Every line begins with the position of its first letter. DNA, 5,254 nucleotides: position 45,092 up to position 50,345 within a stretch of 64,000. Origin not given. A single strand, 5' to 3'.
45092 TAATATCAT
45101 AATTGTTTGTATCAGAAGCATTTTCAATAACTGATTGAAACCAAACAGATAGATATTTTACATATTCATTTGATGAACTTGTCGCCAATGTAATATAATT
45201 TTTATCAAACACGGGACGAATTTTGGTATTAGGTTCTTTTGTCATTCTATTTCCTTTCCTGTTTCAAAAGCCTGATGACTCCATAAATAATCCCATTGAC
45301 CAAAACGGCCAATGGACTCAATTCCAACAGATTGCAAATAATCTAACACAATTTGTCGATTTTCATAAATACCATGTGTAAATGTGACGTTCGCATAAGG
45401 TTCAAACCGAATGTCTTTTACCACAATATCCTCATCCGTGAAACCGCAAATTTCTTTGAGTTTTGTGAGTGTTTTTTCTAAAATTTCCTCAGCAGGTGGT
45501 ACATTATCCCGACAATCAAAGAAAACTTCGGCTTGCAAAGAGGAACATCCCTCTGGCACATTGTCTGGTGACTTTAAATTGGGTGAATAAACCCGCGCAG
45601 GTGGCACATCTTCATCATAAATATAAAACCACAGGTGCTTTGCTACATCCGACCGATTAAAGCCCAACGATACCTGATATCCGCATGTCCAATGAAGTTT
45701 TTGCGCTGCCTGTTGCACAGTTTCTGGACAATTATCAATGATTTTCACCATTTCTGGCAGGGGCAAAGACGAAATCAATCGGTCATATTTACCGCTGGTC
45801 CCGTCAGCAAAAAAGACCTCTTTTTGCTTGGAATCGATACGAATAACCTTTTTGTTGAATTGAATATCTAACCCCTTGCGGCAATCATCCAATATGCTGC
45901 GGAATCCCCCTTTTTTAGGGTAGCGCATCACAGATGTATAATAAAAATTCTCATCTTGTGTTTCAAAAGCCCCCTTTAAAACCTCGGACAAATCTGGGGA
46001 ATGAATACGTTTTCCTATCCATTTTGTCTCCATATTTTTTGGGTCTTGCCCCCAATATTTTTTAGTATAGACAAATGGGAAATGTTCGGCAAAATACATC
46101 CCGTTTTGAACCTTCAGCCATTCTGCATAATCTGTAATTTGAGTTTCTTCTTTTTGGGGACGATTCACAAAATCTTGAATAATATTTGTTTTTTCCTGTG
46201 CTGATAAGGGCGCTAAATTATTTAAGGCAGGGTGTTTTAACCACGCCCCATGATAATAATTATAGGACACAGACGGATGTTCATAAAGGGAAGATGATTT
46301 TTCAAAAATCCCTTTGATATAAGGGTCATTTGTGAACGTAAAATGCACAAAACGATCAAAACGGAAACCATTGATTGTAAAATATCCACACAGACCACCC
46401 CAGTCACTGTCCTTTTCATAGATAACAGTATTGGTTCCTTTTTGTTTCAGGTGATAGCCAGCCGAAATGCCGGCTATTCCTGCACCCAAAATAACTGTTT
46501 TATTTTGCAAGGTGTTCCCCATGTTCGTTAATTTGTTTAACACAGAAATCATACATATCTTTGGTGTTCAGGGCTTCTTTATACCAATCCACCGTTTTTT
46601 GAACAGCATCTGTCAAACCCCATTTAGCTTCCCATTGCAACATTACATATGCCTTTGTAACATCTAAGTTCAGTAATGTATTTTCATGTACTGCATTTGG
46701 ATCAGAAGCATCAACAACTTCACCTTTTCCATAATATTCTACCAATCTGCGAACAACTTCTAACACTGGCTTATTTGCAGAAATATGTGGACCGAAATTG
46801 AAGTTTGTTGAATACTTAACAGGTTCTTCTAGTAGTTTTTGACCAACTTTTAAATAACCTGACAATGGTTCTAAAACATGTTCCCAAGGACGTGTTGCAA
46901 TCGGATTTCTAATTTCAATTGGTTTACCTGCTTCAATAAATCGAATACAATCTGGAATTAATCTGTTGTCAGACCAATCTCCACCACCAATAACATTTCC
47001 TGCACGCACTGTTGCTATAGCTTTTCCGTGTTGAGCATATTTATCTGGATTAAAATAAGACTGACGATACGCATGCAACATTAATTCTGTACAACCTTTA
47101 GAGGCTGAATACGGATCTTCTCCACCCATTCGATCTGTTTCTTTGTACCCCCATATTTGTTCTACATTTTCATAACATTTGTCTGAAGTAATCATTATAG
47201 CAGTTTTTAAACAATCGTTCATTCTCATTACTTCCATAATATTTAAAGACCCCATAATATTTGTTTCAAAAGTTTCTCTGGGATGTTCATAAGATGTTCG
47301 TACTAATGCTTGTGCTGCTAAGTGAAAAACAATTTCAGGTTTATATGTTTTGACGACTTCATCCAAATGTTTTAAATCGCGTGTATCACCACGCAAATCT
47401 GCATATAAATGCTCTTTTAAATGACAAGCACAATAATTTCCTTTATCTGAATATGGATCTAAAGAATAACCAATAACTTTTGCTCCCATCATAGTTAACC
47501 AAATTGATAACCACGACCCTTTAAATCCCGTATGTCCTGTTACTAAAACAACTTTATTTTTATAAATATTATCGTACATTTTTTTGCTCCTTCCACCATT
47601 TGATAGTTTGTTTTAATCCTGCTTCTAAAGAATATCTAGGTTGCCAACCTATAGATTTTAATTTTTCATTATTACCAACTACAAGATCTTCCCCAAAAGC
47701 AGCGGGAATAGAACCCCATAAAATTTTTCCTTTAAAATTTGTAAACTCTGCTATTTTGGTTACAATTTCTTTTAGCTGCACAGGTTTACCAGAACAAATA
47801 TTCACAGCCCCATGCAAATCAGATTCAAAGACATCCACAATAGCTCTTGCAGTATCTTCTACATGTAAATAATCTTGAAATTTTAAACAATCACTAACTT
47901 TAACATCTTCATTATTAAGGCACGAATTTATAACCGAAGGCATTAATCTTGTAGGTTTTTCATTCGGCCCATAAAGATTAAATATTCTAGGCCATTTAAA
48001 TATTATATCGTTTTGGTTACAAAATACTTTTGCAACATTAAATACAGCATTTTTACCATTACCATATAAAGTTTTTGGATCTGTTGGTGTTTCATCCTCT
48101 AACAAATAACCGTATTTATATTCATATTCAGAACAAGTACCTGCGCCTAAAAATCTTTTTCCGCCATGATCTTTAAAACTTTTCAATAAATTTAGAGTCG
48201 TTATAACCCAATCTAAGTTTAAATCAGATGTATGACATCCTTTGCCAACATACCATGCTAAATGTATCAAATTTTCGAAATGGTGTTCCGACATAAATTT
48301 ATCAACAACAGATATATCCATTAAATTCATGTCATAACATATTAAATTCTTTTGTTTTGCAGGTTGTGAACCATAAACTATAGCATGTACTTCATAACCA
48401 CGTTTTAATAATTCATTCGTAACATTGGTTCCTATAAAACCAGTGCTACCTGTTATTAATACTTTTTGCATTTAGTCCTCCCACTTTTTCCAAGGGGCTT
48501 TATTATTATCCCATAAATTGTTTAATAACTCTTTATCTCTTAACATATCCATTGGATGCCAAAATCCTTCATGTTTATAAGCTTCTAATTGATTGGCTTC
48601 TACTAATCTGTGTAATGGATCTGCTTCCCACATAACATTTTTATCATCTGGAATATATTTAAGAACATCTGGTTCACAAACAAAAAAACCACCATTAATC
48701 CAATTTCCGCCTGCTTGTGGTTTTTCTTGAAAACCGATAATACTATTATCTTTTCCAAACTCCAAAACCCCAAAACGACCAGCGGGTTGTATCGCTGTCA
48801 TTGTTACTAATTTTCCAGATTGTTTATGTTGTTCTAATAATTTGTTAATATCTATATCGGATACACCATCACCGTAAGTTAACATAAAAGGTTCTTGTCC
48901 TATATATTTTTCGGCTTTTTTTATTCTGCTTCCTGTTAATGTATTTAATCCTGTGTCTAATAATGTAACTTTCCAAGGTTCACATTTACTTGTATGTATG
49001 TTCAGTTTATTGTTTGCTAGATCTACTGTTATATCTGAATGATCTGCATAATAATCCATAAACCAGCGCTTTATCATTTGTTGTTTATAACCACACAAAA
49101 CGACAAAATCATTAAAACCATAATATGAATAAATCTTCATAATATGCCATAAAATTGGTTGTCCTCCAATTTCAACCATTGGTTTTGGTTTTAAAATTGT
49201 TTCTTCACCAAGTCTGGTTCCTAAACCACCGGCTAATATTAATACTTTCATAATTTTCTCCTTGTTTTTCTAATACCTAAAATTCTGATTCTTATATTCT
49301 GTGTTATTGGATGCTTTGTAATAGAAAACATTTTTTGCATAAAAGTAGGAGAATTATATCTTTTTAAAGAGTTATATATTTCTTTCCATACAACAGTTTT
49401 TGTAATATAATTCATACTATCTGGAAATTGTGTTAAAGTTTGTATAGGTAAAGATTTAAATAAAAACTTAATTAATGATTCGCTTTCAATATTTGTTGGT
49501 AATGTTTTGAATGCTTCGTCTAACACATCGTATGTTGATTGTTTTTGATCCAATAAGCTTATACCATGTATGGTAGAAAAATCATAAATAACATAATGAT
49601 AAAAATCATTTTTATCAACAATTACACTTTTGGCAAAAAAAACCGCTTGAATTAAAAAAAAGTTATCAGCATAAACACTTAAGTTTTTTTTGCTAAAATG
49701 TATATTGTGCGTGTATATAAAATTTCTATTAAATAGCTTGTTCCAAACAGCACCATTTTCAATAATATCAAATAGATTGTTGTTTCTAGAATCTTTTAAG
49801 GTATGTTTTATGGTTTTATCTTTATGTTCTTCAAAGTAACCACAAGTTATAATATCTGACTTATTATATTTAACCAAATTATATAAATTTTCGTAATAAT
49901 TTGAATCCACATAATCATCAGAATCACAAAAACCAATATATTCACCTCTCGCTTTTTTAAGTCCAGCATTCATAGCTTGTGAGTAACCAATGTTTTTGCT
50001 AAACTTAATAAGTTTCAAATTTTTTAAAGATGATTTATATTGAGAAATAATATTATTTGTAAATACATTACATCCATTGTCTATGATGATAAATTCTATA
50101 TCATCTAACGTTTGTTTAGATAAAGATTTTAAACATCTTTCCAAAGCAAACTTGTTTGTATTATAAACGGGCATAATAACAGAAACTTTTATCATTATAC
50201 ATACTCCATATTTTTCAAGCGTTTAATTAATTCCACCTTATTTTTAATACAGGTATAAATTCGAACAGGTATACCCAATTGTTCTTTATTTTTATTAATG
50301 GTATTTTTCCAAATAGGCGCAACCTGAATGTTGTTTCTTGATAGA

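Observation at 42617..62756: Inverted duplication of the tRNA-Val 5' half (41/41 nt) with matching promoters, about 20 kb apart, each abutting AT-rich island DNA: evidence for a tRNA-targeted island split by an inversion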

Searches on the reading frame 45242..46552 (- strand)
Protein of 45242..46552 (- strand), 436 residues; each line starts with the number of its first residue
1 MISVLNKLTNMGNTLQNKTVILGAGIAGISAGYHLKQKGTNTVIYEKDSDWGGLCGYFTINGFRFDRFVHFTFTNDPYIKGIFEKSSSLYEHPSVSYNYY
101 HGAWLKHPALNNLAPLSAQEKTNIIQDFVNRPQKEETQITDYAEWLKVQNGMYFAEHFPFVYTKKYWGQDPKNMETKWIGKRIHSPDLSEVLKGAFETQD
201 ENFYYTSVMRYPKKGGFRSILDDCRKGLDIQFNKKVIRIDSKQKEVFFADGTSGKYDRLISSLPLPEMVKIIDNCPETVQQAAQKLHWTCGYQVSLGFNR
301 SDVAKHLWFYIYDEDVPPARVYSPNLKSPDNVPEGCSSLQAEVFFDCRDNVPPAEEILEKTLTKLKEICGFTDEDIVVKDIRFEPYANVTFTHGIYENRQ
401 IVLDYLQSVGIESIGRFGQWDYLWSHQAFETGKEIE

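Call 11: search_protein_families(library=pfam, proteins=[window:45242-46552:-])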
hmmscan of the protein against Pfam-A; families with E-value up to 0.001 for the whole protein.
window:45242-46552:- (436 aa): 4 families
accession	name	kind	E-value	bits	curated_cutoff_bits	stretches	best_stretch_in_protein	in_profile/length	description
PF01593.30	Amino_oxidase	-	2.7e-22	80.1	19.8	1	26-392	1-391/443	Flavin containing amine oxidoreductase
PF13450.12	NAD_binding_8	-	2.6e-11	44.1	21.9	1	21-84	1-66/68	NAD(P)-binding Rossmann-like domain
PF01266.30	DAO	-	1.2e-05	25.5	27.9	1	19-52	2-35/353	FAD dependent oxidoreductase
PF07992.20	Pyr_redox_2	-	4.9e-05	23.3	26.1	0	18-49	2-33/291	Pyridine nucleotide-disulphide oxidoreductase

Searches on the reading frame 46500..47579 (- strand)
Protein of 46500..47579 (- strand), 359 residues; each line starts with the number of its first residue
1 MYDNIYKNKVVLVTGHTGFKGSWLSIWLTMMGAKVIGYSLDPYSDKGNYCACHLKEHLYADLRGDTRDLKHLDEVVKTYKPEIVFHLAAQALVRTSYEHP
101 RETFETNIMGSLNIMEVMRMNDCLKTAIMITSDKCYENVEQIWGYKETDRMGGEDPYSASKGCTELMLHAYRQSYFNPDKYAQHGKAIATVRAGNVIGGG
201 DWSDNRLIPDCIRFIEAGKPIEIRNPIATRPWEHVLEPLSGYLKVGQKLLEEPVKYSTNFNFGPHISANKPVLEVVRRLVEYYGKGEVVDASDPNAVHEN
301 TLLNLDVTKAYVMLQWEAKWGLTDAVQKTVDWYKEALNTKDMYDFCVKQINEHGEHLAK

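Call 75: search_protein_families(library=pfam, proteins=[window:46500-47579:-], max_evalue=0.001)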
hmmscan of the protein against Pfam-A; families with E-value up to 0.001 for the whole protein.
window:46500-47579:- (359 aa): 4 families
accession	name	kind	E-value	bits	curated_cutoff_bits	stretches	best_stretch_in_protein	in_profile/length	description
PF16363.11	GDP_Man_Dehyd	-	1.6e-33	117.1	27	1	12-329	1-332/332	GDP-mannose 4,6 dehydratase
PF01370.27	Epimerase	-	8.9e-30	104.3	20.9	1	11-248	1-227/240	NAD dependent epimerase/dehydratase family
PF02719.21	Polysacc_synt_2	-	2e-15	57.2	20.2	1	11-230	1-201/293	Polysaccharide biosynthesis protein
PF04321.23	RmlD_sub_bind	-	4.2e-05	23.2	27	1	11-171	3-139/287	RmlD substrate binding domain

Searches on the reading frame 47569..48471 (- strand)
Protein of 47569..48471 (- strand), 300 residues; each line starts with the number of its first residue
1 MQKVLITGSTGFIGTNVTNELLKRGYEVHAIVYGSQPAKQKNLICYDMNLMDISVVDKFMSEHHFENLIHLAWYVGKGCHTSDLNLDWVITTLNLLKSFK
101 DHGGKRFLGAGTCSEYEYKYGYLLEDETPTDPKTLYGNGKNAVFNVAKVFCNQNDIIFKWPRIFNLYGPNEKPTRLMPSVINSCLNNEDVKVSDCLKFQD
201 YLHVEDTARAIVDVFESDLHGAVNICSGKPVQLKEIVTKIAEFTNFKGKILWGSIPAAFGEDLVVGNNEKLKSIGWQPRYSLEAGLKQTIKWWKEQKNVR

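Call 75: search_protein_families(library=pfam, proteins=[window:47569-48471:-], max_evalue=0.001)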
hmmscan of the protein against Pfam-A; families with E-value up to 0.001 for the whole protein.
window:47569-48471:- (300 aa): 3 families
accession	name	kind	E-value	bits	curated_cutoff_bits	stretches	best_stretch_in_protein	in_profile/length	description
PF01370.27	Epimerase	-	9.1e-37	127.2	20.9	1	4-225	1-239/240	NAD dependent epimerase/dehydratase family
PF16363.11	GDP_Man_Dehyd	-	1.4e-28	100.8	27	1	5-289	1-332/332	GDP-mannose 4,6 dehydratase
PF04321.23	RmlD_sub_bind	-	4.6e-06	26.4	27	1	3-74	2-61/287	RmlD substrate binding domain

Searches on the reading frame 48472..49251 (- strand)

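Call 75: search_protein_families(library=pfam, proteins=[window:48472-49251:-], max_evalue=0.001)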
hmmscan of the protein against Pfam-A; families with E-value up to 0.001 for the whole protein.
window:48472-49251:- (259 aa): 2 families
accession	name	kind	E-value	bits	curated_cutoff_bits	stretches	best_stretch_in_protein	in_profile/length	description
PF00483.29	NTP_transferase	-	4.7e-22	79.2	21.2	1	2-231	1-226/245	Nucleotidyl transferase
PF12804.13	NTP_transf_3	-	2.9e-09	37.8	27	1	3-59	1-52/160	MobA-like NTP transferase domain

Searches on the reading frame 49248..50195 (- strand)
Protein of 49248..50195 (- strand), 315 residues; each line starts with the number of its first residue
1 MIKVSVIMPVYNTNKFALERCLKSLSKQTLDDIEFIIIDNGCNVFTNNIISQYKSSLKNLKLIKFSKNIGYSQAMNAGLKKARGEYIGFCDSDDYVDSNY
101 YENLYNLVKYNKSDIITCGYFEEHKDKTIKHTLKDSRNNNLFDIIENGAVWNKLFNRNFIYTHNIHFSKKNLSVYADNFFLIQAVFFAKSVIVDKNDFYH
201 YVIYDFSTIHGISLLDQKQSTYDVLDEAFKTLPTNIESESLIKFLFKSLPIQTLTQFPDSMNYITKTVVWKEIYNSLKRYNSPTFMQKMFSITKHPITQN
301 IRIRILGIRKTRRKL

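Call 75: search_protein_families(library=pfam, proteins=[window:49248-50195:-], max_evalue=0.001)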
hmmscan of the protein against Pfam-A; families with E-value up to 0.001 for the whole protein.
window:49248-50195:- (315 aa): 3 families
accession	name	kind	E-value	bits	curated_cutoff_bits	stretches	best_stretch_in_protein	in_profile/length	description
PF00535.33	Glycos_transf_2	-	2.2e-28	99.7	23.3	1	5-155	1-132/168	Glycosyl transferase family 2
PF10111.15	Glyco_tranf_2_2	-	1.1e-09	38.6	27.3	1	5-111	1-109/276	Glycosyltransferase like family 2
PF13641.12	Glyco_tranf_2_3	-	1.3e-05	25.8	27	1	4-124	3-127/230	Glycosyltransferase like family 2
